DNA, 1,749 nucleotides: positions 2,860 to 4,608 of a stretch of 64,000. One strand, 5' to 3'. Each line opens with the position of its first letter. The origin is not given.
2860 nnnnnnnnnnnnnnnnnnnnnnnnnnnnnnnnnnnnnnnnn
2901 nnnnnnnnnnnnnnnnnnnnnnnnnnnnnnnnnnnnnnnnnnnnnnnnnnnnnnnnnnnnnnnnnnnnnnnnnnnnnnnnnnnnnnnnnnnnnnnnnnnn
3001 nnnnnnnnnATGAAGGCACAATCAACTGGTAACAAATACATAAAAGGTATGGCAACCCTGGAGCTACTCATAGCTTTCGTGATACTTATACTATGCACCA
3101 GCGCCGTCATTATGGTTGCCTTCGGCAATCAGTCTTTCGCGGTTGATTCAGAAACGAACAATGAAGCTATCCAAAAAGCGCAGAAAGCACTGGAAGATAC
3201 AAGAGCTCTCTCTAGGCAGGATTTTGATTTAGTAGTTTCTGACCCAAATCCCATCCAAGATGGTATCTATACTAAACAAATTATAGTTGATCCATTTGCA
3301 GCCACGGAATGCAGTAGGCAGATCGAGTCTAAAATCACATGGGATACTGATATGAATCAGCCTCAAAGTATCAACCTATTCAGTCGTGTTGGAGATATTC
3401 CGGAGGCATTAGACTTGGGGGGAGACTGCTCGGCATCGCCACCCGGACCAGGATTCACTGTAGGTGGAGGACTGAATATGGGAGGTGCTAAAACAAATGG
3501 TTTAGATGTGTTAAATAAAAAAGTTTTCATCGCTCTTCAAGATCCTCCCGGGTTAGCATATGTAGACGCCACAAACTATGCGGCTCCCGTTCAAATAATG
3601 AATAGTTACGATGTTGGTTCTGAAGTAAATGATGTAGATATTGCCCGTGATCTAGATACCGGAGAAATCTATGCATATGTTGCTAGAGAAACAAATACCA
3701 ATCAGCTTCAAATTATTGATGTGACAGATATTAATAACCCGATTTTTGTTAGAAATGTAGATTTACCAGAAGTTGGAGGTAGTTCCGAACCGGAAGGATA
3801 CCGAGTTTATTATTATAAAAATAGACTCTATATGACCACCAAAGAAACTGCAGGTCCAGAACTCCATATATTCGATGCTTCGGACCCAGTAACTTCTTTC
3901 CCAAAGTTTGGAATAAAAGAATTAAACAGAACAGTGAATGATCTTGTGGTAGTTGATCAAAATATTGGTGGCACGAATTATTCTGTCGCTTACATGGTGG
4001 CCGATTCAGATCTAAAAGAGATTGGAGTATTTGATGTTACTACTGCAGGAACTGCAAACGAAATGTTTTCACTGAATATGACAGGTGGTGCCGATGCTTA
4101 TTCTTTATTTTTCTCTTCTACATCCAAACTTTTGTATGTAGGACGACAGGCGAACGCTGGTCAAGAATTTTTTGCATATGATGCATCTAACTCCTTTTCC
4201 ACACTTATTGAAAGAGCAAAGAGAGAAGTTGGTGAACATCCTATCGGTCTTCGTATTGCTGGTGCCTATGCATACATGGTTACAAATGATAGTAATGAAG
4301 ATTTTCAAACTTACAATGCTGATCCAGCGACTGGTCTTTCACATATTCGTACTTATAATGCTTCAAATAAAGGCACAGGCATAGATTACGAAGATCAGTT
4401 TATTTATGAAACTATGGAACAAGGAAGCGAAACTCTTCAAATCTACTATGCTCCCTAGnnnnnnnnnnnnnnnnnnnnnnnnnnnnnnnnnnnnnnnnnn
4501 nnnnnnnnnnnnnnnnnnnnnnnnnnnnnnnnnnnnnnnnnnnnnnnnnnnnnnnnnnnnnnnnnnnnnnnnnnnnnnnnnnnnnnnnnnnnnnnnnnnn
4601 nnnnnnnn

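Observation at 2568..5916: Type IV pilus locus with five prepilin-like genes, including a 482-aa LVIVD-propeller pilin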

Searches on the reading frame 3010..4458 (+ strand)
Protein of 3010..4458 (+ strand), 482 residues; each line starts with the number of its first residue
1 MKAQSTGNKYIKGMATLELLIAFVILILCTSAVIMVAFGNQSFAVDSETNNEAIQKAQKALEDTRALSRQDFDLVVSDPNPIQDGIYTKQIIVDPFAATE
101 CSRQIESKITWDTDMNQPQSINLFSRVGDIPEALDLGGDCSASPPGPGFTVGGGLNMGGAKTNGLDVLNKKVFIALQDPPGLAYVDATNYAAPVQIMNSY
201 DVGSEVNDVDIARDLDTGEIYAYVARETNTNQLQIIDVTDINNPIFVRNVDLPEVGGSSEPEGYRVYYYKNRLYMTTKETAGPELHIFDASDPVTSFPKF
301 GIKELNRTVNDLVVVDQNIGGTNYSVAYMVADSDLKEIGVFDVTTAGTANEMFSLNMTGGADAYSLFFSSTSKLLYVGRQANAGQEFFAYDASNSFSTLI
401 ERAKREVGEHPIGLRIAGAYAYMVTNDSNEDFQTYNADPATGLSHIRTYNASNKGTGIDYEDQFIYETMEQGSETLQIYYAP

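Call 3: search_protein_families(library=pfam, proteins=[window:3010-4458:+], max_evalue=0.1)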
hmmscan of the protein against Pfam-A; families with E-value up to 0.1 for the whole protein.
window:3010-4458:+ (482 aa): 1 family
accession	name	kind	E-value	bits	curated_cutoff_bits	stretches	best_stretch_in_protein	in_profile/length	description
PF08309.17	LVIVD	-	0.014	15.2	20.2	1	212-251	4-41/42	LVIVD repeat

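Call 4: search_protein_families(library=ncbifam, proteins=[window:3010-4458:+], max_evalue=0.1)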
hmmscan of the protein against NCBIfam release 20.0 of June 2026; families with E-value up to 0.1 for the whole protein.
window:3010-4458:+ (482 aa): 2 families
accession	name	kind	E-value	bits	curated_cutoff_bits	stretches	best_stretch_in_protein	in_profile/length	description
TIGR04312.1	choice_anch_B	subfamily_domain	4.9e-07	29.4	100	1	180-378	53-247/364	choice-of-anchor B family protein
NF041013.1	T4P_ComGE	equivalog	6.1e-05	23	49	1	9-63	1-55/83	competence type IV pilus minor pilin ComGE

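Call 8: find_homologous_proteins(query=window:3010-4455:+, max_evalue=0.001)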
Query window:3010-4455:+ (482 aa): 221 proteins with E <= 0.001 among 8000 candidates; the best 120 are listed.
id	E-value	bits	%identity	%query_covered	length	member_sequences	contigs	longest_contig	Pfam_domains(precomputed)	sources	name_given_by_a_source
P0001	0.0e+0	1077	100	100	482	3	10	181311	-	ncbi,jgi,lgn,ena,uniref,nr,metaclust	ncbi:hypothetical protein A3A95_02260 [Candidatus Nomurabacteria bacterium RIFCSPLOWO2_01_FULL_39_18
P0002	3.5e-240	816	75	100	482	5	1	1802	-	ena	-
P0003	1.3e-224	764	70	100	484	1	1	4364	-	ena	-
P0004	1.1e-213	728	68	98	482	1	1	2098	PF08309.18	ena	-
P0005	1.6e-185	636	60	100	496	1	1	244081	-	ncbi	-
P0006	3.1e-175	602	59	98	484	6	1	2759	-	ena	-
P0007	6.7e-146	505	75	60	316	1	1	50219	-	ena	-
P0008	1.6e-113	398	45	100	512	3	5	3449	-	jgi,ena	-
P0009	3.5e-91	325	41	100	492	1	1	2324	PF08309.18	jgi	-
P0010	3.2e-90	321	39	100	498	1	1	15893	-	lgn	-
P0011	8.4e-90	320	41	100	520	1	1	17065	-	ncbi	-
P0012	1.1e-87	313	38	100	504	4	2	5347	-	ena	-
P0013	1.6e-87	312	39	100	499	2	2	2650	-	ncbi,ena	-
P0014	5.3e-87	311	39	98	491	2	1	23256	PF08309.18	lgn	-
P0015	3.4e-86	308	40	99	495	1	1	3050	PF08309.18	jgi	jgi:Tfp pilus assembly protein PilV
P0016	1.1e-85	306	38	100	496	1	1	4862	PF08309.18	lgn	-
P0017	6.2e-85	304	40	100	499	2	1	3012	PF08309.18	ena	-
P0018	9.0e-85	303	39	100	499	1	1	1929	PF08309.18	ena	-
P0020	4.9e-84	301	37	98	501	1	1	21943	PF08309.18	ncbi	-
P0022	1.5e-82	296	37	100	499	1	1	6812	PF08309.18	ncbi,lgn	-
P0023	2.1e-82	296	37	99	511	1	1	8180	PF08309.18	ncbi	-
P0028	1.6e-79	286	35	100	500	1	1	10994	PF08309.18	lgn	-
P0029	6.6e-79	284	38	100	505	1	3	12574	PF08309.18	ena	-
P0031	5.7e-78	281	37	98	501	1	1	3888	PF08309.18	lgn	-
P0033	1.9e-77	279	38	99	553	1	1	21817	PF08309.18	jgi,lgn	jgi:Tfp pilus assembly protein PilV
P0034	2.5e-77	279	36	100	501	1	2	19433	PF08309.18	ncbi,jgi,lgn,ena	-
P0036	1.3e-76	277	37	100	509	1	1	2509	PF08309.18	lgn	-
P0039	1.0e-74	270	36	99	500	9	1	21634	PF08309.18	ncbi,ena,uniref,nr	ncbi:MAG: hypothetical protein CO184_00280 [Candidatus Zambryskibacteria bacterium CG_4_9_14_3_um_fi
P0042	2.1e-74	269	37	99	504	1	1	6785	PF08309.18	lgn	-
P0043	2.6e-73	266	36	96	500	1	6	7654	PF08309.18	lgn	-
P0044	3.0e-73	265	35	100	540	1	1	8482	PF08309.18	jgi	-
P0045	6.4e-72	261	36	100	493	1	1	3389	PF08309.18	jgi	jgi:Tfp pilus assembly protein PilV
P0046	1.5e-71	260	35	98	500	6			PF08309.18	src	-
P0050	2.4e-69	253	34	100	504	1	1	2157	PF08309.18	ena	-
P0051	3.9e-68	249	35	100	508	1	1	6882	PF08309.18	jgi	-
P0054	1.1e-67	247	34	98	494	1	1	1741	PF08309.18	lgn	-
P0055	1.6e-67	247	35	99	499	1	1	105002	PF08309.18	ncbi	-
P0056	6.0e-67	245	33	98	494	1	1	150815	PF08309.18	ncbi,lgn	-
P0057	8.8e-67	244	33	98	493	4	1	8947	PF08309.18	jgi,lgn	jgi:type II secretory pathway pseudopilin PulG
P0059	7.4e-66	241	35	92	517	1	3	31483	PF08309.18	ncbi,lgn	ncbi:MAG: hypothetical protein WAX80_01705 [Minisyncoccia bacterium]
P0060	1.2e-65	240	33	100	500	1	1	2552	PF08309.18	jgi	jgi:hypothetical protein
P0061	2.5e-65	239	33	100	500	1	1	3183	PF08309.18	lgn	-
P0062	9.4e-65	237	35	100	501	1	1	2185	PF08309.18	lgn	-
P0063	3.0e-64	236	33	98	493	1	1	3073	PF08309.18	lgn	-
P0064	1.5e-63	233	33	100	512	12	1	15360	PF08309.18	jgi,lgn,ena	-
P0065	2.7e-62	229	33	100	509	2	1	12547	PF08309.18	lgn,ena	-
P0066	2.9e-62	229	33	91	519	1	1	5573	PF08309.18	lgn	-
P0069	5.0e-62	228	32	99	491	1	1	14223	PF08309.18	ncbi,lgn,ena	-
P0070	1.3e-61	227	32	97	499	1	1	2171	PF08309.18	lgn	-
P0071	3.4e-61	226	32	100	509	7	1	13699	PF08309.18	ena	-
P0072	3.5e-61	226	35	88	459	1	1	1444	PF08309.18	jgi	jgi:Tfp pilus assembly protein PilV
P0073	1.1e-60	224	35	99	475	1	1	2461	PF08309.18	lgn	-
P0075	3.1e-59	219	32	94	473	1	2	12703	PF08309.18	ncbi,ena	-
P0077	4.0e-59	219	33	98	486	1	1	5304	PF08309.18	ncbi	-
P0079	1.5e-58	217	31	98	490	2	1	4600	PF08309.18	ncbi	-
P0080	1.5e-58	217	34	100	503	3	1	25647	PF08309.18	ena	-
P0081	8.2e-58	215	34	98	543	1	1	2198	PF08309.18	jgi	jgi:Tfp pilus assembly protein PilV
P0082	4.0e-57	212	34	98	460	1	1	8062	PF08309.18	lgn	-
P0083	1.8e-56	210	32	98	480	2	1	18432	PF08309.18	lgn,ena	-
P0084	2.1e-56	210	32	95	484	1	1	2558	PF08309.18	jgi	jgi:hypothetical protein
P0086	1.3e-55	207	30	98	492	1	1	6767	PF08309.18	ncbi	-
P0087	2.0e-55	207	30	98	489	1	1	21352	PF08309.18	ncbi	-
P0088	2.5e-55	206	32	100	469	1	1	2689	PF09826.16,PF08309.18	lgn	-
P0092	4.8e-53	199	33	98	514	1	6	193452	PF08309.18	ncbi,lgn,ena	ncbi:MAG: hypothetical protein AAB510_00595 [Patescibacteria group bacterium]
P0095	5.2e-52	195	33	98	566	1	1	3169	PF08309.18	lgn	-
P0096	6.8e-52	195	30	99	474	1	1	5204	PF08309.18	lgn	-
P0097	7.6e-52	195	33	77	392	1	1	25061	PF08309.18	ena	-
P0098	9.1e-52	195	34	98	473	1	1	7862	PF09826.16,PF08309.18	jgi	jgi:hypothetical protein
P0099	5.4e-50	189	31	97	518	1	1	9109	PF08309.18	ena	-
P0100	7.0e-50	188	30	100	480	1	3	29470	PF08309.18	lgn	-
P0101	1.1e-49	188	33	98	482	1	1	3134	PF08309.18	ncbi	-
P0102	1.7e-49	187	31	98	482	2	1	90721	PF09826.16,PF08309.18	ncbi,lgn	-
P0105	3.7e-49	186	31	98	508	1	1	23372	PF08309.18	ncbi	-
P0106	7.0e-49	185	32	99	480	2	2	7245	PF09826.16,PF08309.18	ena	-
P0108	1.2e-48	184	31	94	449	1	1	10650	PF08309.18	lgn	-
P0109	1.2e-48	184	30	95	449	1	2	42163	PF08309.18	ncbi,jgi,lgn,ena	-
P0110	2.5e-48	183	29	97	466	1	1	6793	PF08309.18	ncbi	-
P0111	3.0e-48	183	30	95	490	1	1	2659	PF08309.18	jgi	jgi:type II secretory pathway pseudopilin PulG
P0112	6.7e-48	182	31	98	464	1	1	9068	PF08309.18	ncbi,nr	ncbi:MAG: hypothetical protein M1334_03015 [Patescibacteria group bacterium]|nr:hypothetical protein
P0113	7.8e-48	182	32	100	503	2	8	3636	PF08309.18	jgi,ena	-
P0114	1.9e-47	180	31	95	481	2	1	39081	PF08309.18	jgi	jgi:hypothetical protein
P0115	1.9e-47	180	31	99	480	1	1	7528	PF09826.16,PF08309.18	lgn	-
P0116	2.6e-47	180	31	97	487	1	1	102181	PF09826.16,PF08309.18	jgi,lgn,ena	-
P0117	3.4e-47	180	31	98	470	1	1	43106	PF08309.18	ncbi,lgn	-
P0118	5.5e-47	179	31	100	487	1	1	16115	PF08309.18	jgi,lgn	jgi:hypothetical protein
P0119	9.4e-47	178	30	95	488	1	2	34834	PF08309.18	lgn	-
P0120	9.8e-47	178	30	98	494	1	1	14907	PF08309.18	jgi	jgi:Tfp pilus assembly protein PilV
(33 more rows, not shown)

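Call 12: find_encoding_contigs(protein=window:3010-4458:+, flank=10000, max_places=6)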
Protein window:3010-4458:+ (482 aa): 20 contigs read that carry it; 6 places shown.
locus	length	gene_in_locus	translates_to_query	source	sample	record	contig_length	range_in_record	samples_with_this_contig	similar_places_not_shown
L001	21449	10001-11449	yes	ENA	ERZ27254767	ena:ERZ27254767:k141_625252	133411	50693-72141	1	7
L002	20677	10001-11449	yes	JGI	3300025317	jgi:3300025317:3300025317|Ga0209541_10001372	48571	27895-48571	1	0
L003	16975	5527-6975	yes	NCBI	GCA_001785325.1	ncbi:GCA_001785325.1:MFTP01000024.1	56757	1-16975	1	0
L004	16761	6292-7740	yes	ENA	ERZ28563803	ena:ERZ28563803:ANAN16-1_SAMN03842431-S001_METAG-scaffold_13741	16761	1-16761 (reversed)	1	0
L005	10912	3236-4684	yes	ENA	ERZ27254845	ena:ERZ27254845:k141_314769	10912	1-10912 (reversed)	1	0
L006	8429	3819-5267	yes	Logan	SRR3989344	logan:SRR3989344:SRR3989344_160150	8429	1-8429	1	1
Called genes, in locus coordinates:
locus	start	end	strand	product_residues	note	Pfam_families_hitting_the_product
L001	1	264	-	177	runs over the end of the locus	PF07610:DUF1573 (weak)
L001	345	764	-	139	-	-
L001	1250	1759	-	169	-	PF01327:Pep_deformylase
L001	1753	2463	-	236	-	PF01797:Y1_Tnp (weak)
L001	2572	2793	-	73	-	-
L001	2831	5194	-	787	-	PF00403:HMA, PF00122:E1-E2_ATPase, PF00702:Hydrolase, PF08282:Hydrolase_3 (faint)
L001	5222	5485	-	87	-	PF02583:Trns_repr_metal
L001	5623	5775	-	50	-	-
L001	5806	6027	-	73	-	-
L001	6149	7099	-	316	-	PF06983:3-dmu-9_3-mt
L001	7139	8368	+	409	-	PF00437:T2SSE, PF13401:AAA_22 (faint), PF25199:nSTAND_NTPase5 (weak), PF13173:AAA_14 (faint)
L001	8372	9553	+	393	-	PF00482:T2SSF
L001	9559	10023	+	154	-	PF07963:N_methyl (weak)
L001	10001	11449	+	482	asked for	-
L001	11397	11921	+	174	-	PF07963:N_methyl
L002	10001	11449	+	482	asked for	-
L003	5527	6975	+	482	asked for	-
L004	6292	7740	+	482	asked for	-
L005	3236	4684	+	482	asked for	-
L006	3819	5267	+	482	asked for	-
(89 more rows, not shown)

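Call 15: predict_structure(alignment_id=A1)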
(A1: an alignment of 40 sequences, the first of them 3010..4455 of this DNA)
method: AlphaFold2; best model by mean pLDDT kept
length: 482 residues; sequences in the alignment: 40
mean_pLDDT: 90.0   pTM: 0.84
mean pLDDT of the five models: 90.0, 89.7, 89.3, 88.9, 86.5
residues with pLDDT >= 90: 329; 70-90: 137; 50-70: 7; < 50: 9
segments of 3 or more residues with pLDDT < 50: 1-6, 8-10
pLDDT, mean of each block of 10 residues (from residue 1): 45 69 89 85 86 95 93 88 92 90 94 84 93 91 86 88 95 95 95 91 95 94 95 96 95 86 95 92 90 79 91 94 95 90 91 91 94 94 91 96 94 93 91 93 91 89 94 90 87
secondary structure, 60 per line:
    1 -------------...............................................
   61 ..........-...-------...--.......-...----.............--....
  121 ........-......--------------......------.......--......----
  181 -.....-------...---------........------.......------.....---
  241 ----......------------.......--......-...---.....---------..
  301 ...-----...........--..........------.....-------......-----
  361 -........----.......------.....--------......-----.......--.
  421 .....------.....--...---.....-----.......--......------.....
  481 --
elements in order: H14-70 E82-84 E87-93 E102-114 E117-128 H130-135 E150-155 E162-168 E171-176 E182-186 E194-196 E206-213 E220-226 E233-237 E245-250 E263-269 E272-277 E285-289 E299-303 E309-319 E322-331 E338-342 E350-355 E362-369 E374-380 E387-391 E400-405 E411-417 E420-425 E432-436 E445-449 E455-461 E464-469 E476-480
